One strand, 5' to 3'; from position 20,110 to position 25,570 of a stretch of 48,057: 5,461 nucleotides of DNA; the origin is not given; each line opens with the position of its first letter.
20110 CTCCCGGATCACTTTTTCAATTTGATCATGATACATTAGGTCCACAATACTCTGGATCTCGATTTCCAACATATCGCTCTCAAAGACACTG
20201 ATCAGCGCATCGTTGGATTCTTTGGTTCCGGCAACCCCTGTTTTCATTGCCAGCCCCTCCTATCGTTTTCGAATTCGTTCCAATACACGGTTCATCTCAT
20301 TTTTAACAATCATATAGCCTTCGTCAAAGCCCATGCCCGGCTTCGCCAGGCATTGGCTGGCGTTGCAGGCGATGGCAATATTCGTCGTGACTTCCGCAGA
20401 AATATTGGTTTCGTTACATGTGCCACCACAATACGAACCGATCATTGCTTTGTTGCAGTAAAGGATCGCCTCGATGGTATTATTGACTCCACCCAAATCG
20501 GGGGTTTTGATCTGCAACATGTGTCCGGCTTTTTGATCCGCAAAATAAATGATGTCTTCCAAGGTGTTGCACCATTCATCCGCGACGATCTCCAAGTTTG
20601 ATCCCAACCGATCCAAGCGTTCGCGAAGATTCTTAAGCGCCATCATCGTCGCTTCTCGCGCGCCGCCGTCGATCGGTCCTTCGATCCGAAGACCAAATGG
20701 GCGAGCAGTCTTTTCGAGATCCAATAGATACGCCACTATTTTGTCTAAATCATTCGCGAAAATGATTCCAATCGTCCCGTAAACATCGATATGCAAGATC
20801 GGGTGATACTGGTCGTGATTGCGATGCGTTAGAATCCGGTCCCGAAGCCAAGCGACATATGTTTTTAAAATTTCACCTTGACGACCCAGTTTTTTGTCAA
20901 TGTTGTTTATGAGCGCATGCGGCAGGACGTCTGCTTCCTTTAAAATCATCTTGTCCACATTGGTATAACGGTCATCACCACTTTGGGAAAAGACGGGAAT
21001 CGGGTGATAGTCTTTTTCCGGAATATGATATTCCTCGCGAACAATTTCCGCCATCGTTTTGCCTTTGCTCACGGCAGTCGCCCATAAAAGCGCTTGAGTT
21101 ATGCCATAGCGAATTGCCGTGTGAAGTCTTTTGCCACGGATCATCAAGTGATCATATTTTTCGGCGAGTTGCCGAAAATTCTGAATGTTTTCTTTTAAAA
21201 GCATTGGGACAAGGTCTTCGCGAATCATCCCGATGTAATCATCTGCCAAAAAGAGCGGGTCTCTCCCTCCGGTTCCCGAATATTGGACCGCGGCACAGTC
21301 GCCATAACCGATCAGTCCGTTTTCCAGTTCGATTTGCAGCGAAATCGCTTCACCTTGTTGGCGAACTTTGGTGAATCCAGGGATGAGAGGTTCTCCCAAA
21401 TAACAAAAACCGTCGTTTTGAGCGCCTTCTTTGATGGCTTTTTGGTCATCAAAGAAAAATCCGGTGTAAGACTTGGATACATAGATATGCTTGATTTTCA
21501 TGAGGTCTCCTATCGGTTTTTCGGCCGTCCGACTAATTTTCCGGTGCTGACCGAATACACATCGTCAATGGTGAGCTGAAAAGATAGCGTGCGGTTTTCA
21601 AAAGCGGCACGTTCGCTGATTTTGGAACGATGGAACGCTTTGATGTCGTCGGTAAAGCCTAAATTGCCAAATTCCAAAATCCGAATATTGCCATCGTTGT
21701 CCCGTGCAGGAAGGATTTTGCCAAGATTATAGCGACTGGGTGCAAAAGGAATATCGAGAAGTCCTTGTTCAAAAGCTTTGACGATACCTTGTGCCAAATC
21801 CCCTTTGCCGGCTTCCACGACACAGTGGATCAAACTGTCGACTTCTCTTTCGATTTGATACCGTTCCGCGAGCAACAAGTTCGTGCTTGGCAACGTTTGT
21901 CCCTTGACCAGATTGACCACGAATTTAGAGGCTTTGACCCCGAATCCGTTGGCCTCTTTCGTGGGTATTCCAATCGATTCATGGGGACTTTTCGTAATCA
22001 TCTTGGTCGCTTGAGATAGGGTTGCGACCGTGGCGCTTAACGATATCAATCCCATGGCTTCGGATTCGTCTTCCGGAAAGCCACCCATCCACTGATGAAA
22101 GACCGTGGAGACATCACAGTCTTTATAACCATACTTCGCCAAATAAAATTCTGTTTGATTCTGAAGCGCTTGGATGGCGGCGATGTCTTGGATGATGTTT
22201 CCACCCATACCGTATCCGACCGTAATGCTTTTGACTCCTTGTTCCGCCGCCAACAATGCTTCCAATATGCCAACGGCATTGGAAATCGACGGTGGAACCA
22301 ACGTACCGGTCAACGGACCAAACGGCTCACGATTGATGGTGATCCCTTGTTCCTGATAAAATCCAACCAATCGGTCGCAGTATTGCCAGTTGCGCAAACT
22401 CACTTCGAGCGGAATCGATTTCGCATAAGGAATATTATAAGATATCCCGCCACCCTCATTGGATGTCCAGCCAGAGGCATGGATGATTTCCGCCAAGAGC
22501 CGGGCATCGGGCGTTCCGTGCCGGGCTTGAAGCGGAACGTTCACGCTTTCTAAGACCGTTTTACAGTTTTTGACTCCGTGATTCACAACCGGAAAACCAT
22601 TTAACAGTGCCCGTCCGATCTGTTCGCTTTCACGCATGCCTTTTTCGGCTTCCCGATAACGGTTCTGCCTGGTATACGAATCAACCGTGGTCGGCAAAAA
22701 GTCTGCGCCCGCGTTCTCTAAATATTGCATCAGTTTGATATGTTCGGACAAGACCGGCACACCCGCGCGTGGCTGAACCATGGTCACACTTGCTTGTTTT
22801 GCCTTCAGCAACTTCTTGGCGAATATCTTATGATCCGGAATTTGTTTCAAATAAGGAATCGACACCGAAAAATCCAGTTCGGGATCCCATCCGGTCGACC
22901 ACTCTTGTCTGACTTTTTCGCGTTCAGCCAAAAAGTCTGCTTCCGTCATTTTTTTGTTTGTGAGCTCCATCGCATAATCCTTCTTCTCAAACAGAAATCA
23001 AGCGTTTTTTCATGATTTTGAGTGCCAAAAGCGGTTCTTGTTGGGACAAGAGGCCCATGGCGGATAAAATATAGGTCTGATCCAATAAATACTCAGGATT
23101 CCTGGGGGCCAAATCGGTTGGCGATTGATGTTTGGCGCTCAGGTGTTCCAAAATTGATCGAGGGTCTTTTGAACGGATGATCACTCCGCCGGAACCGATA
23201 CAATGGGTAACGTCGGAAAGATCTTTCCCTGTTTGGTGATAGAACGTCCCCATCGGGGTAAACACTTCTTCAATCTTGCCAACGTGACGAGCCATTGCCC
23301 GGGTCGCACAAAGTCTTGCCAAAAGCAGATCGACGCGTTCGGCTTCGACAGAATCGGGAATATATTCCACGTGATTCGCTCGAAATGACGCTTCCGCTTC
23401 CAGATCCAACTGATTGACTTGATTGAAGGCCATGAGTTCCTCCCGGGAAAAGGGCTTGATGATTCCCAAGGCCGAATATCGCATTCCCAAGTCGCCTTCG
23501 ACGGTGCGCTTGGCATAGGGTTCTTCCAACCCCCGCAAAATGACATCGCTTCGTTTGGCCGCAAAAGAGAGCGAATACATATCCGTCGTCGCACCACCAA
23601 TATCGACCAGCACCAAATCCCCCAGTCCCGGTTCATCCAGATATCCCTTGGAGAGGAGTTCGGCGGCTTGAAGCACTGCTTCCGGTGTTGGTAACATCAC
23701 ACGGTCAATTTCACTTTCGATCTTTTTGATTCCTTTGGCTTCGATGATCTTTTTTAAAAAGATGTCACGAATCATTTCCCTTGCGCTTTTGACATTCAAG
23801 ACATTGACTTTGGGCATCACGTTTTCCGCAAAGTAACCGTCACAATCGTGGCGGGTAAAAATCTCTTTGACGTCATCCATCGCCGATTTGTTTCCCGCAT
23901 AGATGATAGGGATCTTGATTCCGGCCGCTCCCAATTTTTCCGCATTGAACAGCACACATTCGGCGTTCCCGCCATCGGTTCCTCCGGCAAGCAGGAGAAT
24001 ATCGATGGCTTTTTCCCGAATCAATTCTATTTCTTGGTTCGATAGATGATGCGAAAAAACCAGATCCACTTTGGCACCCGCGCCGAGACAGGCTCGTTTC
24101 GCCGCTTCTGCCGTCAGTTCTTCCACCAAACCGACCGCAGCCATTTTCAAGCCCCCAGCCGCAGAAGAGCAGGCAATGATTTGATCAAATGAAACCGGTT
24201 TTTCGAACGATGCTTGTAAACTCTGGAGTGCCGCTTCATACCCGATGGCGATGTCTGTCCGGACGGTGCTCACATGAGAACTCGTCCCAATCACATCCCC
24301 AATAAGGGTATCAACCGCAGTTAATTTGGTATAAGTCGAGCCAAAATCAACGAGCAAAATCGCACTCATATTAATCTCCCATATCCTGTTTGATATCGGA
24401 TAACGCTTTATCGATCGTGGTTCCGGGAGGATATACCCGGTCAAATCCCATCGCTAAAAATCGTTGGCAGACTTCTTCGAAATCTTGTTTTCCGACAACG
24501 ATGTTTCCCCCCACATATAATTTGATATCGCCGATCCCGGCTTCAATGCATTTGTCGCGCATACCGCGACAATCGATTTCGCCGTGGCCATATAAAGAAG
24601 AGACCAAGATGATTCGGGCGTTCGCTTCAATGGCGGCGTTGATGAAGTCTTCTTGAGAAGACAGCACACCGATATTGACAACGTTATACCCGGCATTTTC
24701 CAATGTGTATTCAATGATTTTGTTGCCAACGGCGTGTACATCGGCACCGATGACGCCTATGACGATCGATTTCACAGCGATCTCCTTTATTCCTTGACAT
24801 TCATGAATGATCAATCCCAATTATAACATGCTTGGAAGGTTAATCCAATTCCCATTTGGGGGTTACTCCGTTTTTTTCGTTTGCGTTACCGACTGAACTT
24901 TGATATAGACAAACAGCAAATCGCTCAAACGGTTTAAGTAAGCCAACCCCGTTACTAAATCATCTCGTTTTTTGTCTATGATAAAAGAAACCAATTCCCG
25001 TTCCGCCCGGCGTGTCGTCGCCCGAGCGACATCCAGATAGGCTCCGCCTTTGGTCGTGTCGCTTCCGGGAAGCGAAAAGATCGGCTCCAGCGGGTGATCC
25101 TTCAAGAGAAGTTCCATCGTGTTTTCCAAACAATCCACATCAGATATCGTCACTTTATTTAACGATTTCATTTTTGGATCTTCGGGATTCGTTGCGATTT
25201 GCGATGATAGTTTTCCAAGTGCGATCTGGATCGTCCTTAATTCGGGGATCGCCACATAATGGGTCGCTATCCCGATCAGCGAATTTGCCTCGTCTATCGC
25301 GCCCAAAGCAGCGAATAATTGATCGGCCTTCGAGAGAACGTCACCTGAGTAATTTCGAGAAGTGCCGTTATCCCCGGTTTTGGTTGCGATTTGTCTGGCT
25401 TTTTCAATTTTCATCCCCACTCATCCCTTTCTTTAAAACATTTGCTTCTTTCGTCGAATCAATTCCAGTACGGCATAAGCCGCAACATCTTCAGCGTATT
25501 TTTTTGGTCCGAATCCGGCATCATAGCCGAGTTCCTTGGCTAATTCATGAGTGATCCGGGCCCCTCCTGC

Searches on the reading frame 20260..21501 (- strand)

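Call 50: search_protein_families(library=pfam, proteins=[window:20260-21501:-])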
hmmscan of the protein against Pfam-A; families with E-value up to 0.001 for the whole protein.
window:20260-21501:- (413 aa): 4 families
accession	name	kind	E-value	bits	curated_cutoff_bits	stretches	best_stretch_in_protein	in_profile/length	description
PF07476.17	MAAL_C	-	1.5e-112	375.2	27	1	166-411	5-248/249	Methylaspartate ammonia-lyase C-terminus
PF05034.18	MAAL_N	-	3.3e-65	219.1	27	1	1-158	1-158/159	Methylaspartate ammonia-lyase N-terminus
PF13378.12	MR_MLE_C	-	2.5e-06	27.8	29.4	1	287-385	86-177/219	Enolase C-terminal domain-like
PF02746.21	MR_MLE_N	-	0.00036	21.2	22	1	47-150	23-112/117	Mandelate racemase / muconate lactonizing enzyme, N-terminal domain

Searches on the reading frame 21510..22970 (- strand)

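Call 6: search_protein_families(library=pfam, proteins=[window:21510-22970:-])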
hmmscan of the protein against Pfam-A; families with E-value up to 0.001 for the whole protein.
window:21510-22970:- (486 aa): 1 family
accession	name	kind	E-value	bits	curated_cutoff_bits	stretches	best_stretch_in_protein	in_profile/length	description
PF06368.17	Met_asp_mut_E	-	2.6e-208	692.4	26.6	1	44-483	1-441/441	Methylaspartate mutase E chain (MutE)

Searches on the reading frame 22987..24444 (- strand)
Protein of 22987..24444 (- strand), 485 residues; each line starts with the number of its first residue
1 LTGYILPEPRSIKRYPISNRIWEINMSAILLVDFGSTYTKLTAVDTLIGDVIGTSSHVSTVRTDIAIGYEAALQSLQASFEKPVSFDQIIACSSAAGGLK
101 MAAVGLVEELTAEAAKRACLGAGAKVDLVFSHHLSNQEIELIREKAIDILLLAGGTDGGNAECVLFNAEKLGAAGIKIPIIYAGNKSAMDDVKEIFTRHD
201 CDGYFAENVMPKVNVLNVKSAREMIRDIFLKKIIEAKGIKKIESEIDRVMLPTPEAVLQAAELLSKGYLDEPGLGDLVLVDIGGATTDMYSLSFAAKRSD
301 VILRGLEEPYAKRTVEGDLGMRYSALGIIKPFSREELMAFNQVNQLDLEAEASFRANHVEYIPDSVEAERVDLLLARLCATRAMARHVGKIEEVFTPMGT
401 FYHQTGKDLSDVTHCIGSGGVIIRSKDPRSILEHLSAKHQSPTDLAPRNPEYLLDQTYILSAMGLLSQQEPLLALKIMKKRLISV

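Call 6: search_protein_families(library=pfam, proteins=[window:22987-24444:-])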
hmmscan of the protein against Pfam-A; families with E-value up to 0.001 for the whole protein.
window:22987-24444:- (485 aa): 1 family
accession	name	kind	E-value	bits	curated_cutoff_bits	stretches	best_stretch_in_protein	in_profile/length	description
PF13941.12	MutL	-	8.7e-162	539.4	27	1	29-481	1-449/450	MutL protein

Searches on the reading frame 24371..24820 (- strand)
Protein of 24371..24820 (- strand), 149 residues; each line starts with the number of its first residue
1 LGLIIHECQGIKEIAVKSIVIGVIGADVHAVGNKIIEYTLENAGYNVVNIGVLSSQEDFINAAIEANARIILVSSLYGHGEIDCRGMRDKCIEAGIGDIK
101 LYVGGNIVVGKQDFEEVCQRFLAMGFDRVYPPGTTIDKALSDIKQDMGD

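Call 6: search_protein_families(library=pfam, proteins=[window:24371-24820:-])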
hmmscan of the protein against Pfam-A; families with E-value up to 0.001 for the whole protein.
window:24371-24820:- (149 aa): 1 family
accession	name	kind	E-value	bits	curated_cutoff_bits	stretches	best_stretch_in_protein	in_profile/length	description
PF02310.24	B12-binding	-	2.2e-14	53.7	32.1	1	18-114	2-97/121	B12 binding domain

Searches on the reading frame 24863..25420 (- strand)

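Call 6: search_protein_families(library=pfam, proteins=[window:24863-25420:-])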
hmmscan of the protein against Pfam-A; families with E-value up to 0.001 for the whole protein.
window:24863-25420:- (185 aa): 1 family
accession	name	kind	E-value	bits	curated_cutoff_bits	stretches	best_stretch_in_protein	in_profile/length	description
PF01923.23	Cob_adeno_trans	-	1.4e-34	120.1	24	1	11-173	1-168/171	Cobalamin adenosyltransferase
